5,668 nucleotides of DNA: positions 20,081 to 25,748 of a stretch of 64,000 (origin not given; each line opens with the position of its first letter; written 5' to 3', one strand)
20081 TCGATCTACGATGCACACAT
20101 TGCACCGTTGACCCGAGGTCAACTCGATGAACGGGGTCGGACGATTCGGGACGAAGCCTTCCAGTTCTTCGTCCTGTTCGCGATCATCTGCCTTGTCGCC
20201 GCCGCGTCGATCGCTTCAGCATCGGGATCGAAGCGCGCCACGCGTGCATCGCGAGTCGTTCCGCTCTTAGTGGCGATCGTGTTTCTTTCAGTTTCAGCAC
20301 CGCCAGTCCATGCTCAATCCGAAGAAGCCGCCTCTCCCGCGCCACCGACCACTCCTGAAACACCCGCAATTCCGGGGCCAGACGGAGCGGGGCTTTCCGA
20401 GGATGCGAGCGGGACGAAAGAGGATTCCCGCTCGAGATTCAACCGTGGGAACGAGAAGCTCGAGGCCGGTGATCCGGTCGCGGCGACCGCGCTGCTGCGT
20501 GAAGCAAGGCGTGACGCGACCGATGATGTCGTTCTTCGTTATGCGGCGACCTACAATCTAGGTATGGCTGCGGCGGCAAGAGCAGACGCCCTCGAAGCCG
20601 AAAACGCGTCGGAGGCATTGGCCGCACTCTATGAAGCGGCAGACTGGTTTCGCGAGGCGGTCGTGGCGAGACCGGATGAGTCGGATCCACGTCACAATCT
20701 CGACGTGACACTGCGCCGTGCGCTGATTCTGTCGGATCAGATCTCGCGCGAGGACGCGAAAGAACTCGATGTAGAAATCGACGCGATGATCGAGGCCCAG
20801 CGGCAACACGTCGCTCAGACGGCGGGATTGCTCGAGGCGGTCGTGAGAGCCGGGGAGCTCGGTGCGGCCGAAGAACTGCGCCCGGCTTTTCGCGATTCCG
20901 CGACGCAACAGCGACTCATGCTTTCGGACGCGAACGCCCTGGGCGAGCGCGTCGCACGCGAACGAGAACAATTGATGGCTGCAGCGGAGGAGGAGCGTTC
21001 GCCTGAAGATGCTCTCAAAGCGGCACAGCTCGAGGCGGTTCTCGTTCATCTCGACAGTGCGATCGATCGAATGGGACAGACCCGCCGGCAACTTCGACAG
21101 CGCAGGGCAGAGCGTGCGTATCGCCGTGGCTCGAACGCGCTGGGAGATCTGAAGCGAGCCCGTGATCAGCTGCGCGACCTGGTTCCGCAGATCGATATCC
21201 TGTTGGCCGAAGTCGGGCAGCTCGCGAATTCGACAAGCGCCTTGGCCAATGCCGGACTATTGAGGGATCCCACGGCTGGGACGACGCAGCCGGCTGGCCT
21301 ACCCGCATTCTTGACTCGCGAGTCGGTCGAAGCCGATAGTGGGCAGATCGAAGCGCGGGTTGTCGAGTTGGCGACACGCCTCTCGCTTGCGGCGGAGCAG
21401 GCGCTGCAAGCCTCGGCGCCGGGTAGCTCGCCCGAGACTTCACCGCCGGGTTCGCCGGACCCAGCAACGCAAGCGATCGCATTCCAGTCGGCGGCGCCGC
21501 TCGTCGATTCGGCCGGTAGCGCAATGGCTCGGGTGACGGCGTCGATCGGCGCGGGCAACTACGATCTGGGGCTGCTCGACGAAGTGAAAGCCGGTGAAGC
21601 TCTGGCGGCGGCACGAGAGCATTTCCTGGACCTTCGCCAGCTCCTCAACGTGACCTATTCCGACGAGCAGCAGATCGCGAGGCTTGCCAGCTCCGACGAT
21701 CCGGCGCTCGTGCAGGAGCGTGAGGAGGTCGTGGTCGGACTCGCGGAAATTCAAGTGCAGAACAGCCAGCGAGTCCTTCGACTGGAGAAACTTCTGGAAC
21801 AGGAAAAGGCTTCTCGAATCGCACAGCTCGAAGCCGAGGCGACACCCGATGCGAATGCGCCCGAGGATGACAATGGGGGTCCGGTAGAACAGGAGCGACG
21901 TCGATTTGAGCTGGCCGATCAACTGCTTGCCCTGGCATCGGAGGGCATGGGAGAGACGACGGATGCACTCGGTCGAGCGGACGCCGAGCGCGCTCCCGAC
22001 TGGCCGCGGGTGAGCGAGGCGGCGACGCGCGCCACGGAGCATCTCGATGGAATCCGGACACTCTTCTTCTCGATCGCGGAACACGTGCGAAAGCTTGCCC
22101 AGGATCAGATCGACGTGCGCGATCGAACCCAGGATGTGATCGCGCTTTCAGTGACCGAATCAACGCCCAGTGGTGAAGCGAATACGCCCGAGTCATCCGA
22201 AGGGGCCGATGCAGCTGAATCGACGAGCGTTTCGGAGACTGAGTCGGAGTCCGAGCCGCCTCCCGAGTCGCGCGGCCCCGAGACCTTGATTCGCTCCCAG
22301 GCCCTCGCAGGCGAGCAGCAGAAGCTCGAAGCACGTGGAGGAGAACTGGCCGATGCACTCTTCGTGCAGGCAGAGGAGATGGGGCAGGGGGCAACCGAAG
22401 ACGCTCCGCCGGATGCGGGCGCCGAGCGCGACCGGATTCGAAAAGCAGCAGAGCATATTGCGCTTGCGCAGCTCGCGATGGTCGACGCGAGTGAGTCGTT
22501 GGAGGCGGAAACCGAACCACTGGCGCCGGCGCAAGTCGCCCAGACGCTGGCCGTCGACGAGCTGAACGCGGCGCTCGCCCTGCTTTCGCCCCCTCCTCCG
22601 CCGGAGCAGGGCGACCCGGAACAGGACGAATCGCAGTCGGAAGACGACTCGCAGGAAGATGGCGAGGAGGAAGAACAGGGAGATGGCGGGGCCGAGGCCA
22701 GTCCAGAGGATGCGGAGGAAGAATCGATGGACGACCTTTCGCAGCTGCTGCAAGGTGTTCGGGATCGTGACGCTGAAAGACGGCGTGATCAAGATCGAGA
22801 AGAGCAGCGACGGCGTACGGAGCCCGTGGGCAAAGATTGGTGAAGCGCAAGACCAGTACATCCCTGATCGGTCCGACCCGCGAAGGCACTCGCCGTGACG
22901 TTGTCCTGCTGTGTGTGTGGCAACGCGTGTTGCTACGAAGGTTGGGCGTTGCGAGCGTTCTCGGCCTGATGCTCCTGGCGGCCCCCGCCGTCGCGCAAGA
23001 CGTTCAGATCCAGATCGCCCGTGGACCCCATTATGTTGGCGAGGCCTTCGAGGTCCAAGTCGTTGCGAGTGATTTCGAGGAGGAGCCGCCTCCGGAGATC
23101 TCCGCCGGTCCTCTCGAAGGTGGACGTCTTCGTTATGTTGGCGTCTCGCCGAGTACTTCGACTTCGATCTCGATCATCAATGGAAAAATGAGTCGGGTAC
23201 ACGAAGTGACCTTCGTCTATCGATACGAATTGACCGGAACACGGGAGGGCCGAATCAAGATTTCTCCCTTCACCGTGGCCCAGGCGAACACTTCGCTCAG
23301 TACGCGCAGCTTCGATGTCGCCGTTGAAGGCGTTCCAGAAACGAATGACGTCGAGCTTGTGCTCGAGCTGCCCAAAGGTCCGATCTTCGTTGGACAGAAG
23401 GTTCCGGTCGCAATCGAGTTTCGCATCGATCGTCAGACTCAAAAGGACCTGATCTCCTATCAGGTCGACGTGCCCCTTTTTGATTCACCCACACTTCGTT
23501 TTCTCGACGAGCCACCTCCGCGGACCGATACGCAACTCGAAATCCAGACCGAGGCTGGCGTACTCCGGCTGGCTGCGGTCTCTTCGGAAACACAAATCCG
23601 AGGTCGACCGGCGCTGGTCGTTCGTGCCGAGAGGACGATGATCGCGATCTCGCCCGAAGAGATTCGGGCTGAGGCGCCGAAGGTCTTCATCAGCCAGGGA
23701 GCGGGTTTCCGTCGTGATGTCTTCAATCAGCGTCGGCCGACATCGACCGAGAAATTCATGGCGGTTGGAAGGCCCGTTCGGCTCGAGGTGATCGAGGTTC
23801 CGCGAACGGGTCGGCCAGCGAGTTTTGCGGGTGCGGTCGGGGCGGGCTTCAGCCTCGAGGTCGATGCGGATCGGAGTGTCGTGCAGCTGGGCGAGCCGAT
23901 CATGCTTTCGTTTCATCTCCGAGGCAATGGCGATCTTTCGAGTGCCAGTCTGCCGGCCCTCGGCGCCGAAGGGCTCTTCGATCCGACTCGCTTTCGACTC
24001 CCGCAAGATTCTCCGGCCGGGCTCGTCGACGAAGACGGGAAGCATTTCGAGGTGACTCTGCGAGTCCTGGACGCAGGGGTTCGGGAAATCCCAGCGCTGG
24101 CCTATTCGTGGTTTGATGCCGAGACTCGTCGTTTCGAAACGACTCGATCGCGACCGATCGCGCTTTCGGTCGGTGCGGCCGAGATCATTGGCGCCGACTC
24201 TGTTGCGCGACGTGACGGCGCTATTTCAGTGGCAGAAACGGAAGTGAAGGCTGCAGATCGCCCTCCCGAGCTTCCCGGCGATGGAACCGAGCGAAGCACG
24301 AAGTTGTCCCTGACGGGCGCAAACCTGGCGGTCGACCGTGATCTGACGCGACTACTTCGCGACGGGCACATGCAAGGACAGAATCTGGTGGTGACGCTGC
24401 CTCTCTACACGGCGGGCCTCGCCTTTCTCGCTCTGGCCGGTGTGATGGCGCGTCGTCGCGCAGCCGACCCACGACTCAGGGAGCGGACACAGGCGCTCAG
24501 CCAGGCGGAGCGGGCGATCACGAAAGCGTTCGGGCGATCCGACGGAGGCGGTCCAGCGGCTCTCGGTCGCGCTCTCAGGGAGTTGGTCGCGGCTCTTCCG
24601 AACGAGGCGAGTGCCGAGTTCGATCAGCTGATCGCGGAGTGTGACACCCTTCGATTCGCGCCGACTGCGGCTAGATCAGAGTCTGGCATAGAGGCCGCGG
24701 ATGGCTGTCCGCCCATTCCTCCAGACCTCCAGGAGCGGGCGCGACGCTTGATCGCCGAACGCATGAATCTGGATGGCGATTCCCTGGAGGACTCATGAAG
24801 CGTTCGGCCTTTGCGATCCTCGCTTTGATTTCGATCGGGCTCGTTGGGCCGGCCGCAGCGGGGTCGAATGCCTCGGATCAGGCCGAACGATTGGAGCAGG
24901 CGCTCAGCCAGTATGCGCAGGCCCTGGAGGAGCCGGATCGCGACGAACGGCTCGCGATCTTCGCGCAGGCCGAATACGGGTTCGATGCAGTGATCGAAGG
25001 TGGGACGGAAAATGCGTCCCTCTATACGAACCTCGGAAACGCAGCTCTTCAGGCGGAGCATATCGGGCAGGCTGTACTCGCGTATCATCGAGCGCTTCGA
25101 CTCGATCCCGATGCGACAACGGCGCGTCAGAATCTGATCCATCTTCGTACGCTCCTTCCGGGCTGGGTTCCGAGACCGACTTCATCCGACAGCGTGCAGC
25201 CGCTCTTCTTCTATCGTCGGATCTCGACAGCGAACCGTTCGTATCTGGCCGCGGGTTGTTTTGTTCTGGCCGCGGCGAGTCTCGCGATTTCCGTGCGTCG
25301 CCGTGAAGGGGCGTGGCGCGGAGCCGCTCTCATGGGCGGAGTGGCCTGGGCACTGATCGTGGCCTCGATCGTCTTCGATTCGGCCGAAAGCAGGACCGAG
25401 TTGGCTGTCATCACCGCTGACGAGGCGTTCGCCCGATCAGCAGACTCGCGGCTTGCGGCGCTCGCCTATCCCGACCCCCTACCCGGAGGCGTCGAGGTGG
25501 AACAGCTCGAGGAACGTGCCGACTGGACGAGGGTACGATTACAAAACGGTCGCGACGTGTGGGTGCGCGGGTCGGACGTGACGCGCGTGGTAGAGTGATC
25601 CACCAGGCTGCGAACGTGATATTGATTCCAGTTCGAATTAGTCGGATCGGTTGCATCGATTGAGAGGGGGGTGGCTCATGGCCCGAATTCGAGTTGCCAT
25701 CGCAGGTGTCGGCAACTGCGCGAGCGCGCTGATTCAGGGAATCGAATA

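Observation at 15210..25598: Seven-gene, tightly coupled MoxR-DUF58-VWA (Bat-like) operon placed between a respiratory complex and oxidative-stress genes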

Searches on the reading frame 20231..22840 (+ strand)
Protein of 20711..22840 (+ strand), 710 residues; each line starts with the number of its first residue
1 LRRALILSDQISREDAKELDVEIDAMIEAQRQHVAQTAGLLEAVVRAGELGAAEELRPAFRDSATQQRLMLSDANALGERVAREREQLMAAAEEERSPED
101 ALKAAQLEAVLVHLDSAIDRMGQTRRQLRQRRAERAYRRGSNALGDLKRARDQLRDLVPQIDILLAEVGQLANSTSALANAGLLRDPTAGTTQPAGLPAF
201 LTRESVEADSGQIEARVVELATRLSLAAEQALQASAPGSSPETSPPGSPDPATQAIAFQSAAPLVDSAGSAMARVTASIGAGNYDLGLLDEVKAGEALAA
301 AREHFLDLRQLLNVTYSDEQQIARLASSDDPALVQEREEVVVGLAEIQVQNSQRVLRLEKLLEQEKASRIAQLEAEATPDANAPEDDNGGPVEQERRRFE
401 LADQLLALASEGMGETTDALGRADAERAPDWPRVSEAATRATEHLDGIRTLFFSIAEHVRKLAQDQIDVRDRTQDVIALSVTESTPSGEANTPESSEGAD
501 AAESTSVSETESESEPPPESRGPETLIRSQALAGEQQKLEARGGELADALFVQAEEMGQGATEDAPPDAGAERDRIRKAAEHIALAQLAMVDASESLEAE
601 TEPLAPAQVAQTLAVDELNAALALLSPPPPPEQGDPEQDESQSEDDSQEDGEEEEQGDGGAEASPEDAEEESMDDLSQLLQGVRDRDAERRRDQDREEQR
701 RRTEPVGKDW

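Call 51: search_protein_representatives(protein=window:20711-22840:+)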
Query: 710 residues. Proteins with E-value up to 0.001 (for the whole library): 410; up to 1e-10: 313; up to 1e-30: 125. The best 150 are listed.
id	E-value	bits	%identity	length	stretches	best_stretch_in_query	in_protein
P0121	1.5e-133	463.5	65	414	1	292-710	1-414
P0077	2.1e-113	397.0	45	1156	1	1-710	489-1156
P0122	1.6e-112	394.0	49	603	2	89-487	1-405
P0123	3.9e-112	392.8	47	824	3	1-488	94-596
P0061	2.5e-106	373.6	53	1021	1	1-438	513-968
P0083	2.0e-100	354.1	44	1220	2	1-491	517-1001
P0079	2.9e-100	353.6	47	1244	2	1-485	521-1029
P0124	3.6e-100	353.3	74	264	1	434-710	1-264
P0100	3.7e-84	300.4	41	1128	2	1-483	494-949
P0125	4.6e-79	283.5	50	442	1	272-710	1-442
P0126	3.7e-73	264.0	42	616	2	53-497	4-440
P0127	1.1e-66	242.6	39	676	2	1-486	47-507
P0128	3.6e-65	237.6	70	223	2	359-484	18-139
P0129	2.0e-64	235.2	46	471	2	236-490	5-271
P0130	2.3e-63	231.7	52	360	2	517-710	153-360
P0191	2.7e-39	152.2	27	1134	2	2-524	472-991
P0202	1.8e-37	146.2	34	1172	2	2-481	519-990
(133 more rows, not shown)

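Call 52: predict_structure(alignment_id=A2)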
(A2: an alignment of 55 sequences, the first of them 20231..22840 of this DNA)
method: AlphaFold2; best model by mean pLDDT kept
length: 870 residues; sequences in the alignment: 55
mean_pLDDT: 83.8   pTM: 0.72
mean pLDDT of the five models: 83.8, 81.7, 80.5, 80.3, 79.2
residues with pLDDT >= 90: 551; 70-90: 144; 50-70: 65; < 50: 110
segments of 3 or more residues with pLDDT < 50: 1-11, 20-60, 658-669, 796-832
pLDDT, mean of each block of 10 residues (from residue 1): 42 50 33 34 37 39 86 98 98 96 98 98 96 98 98 98 95 84 95 95 91 92 97 96 95 87 93 98 98 96 98 95 95 93 63 72 96 98 94 81 70 91 98 98 96 96 94 95 92 86 93 96 92 79 60 91 97 97 82 97 93 84 93 91 67 50 47 72 91 94 93 89 78 94 98 97 94 97 86 53 40 40 41 64 92 91 66
secondary structure, 60 per line:
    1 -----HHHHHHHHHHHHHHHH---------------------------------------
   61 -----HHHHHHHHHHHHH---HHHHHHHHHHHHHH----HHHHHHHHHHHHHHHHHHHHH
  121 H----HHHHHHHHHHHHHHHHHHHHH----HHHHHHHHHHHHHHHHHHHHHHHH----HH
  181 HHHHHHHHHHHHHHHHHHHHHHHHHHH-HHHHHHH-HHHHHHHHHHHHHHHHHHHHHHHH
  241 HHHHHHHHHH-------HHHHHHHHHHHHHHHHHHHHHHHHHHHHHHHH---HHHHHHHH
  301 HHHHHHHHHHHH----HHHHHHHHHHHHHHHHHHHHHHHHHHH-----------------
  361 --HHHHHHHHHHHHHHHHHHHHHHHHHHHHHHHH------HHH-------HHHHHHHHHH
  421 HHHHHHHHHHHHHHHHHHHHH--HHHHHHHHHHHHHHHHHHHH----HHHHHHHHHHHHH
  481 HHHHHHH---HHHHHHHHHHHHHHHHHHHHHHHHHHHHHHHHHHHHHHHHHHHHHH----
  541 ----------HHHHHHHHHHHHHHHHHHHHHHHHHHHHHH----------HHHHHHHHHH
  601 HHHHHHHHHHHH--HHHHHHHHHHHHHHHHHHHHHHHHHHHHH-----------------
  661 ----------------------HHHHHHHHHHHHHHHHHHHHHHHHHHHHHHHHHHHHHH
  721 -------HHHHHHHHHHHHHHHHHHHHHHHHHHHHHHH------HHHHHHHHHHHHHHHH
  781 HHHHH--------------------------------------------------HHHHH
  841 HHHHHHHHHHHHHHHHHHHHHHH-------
elements in order (helices of 4 or more, strands of 3 or more residues): H6-21 H66-78 H82-95 H100-121 H126-146 H151-174 H179-207 H209-215 H217-250 H258-289 H293-312 H317-343 H363-394 H411-441 H444-463 H468-487 H491-536 H551-580 H591-612 H615-643 H683-720 H728-758 H765-785 H836-863

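Call 56: fold_search(model_id=the predicted structure, library=pdb)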
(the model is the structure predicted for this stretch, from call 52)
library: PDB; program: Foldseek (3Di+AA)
matches with E <= 10: 260; with E <= 0.001: 0
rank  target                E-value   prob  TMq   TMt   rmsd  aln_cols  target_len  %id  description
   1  4igg_A                1.5e-03  0.99  0.17  0.19  24.4       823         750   11  Full-length human alpha-catenin crystal structure (released 2012-12-26)
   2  6o3e_A                2.1e-03  1.00  0.18  0.26  29.6       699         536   11  mouse aE-catenin 82-883 (released 2019-11-13)
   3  6bfi_A                2.5e-03  0.89  0.12  0.13  30.6       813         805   11  Vinculin homolog in a sponge (phylum Porifera) reveals vertebrate-like cell adhesions involved in early multicellular  (released 2018-06-13)
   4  6o3e_B                6.4e-03  1.00  0.19  0.27  29.1       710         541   11  mouse aE-catenin 82-883 (released 2019-11-13)
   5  6bfi_B                1.3e-02  0.57  0.12  0.12  26.2       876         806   10  Vinculin homolog in a sponge (phylum Porifera) reveals vertebrate-like cell adhesions involved in early multicellular  (released 2018-06-13)
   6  5h5m_A                1.0e-01  0.82  0.14  0.28  20.5       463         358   13  Crystal structure of HMP-1 M domain (released 2017-03-29)
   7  6af0_A                1.0e-01  0.33  0.13  0.12  36.8       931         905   12  Structure of Ctr9, Paf1 and Cdc73 ternary complex from Myceliophthora thermophila (released 2018-09-19)
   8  5h5m_B                1.3e-01  0.77  0.13  0.27  20.5       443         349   11  Crystal structure of HMP-1 M domain (released 2017-03-29)
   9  4k1n_A                1.6e-01  0.54  0.14  0.20  22.5       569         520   12  Crystal structure of full-length mouse alphaE-catenin (released 2013-05-01)
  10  6ko5_A                1.7e-01  0.35  0.10  0.19  30.1       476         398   12  Complex structure of Ghrelin receptor with Fab (released 2020-08-12)
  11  9hmf_K                2.5e-01  0.18  0.10  0.11  38.0       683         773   10  Periplasmic scaffold of the Campylobacter jejuni flagellar motor (alpha carbon trace) (released 2024-12-25)
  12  3lca_A                2.7e-01  0.13  0.08  0.12  27.4       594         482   12  Structure of Tom71 complexed with Hsp70 Ssa1 C terminal tail indicating conformational plasticity (released 2010-12-22)
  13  4wne_A                2.9e-01  0.47  0.09  0.22  20.3       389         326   16  Crystal structure of the TPR domain of LGN in complex with Frmpd4/Preso1 at 2.0 Angstrom resolution (released 2015-09-16)
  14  5xfl_D                3.4e-01  0.51  0.13  0.25  19.8       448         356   12  Crystal structure of the force-sensing device region of alpha N-catenin (released 2018-03-28)
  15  1l7c_C                3.5e-01  0.95  0.17  0.46   7.1       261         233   13  alpha-catenin fragment, residues 385-651 (released 2002-06-19)
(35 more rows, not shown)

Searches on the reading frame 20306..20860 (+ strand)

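Call 41: search_protein_families(library=pfam, proteins=[window:20306-20860:+], max_evalue=0.1)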
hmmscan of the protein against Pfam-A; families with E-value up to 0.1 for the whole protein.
window:20306-20860:+ (185 aa): 1 family
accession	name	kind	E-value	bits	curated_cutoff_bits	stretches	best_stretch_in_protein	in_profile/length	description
PF07944.18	Beta-AFase-like_GH127_cat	-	0.082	12.3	24.9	0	78-125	117-166/376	Beta-L-arabinofuranosidase, GH127 catalytic domain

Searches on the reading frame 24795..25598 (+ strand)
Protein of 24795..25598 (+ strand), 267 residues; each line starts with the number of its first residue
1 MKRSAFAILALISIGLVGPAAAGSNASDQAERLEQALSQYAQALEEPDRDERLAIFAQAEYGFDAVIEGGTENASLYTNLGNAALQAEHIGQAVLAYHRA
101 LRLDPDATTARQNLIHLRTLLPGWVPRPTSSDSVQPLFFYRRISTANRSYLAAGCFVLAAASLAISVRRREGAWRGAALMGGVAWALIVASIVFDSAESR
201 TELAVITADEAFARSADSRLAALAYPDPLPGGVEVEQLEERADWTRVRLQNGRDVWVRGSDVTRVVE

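Call 3: search_protein_families(library=pfam, proteins=[window:24795-25598:+], max_evalue=0.01)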
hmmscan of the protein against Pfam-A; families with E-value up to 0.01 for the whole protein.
window:24795-25598:+ (267 aa): 6 families
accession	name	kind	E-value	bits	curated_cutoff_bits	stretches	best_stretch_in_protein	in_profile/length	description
PF07719.23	TPR_2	-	1.6e-05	25.1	27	1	75-106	2-33/34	Tetratricopeptide repeat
PF00515.34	TPR_1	-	2.6e-05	24.3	27.8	1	74-106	1-33/34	Tetratricopeptide repeat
PF13181.12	TPR_8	-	0.0031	18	25.7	0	74-106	1-33/34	Tetratricopeptide repeat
PF08239.17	SH3_3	-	0.0041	17.7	27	1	229-262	19-53/54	Bacterial SH3 domain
PF13414.12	TPR_11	-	0.0075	16.4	26.8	0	81-113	1-33/42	TPR repeat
PF13428.12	TPR_14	-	0.0087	17.1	23.5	1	76-116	3-43/44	Tetratricopeptide repeat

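Call 4: search_protein_families(library=ncbifam, proteins=[window:24795-25598:+], max_evalue=0.01)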
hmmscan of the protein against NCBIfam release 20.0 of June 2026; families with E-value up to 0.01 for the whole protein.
window:24795-25598:+ (267 aa): 5 families
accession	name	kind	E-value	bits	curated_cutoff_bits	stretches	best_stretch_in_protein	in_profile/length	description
NF047507.1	TPR_BatC_Lepto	exception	1.1e-05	25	175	1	78-119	100-141/214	TPR repeat-containing protein BatC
TIGR04211.1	SH3_and_anchor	equivalog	0.00036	20.2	65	1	229-263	24-59/198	TIGR04211 family SH3 domain-containing protein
TIGR02917.1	PEP_TPR_lipo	equivalog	0.00041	18.3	312.2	1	66-117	457-508/899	XrtA/PEP-CTERM system TPR-repeat protein PrsT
TIGR03920.1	T7SS_EccD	equivalog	0.0035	16.2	94.95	1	144-207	311-374/455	type VII secretion integral membrane protein EccD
TIGR02521.1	type_IV_pilW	equivalog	0.0099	15.4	154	0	72-118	133-179/234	type IV pilus biogenesis/stability protein PilW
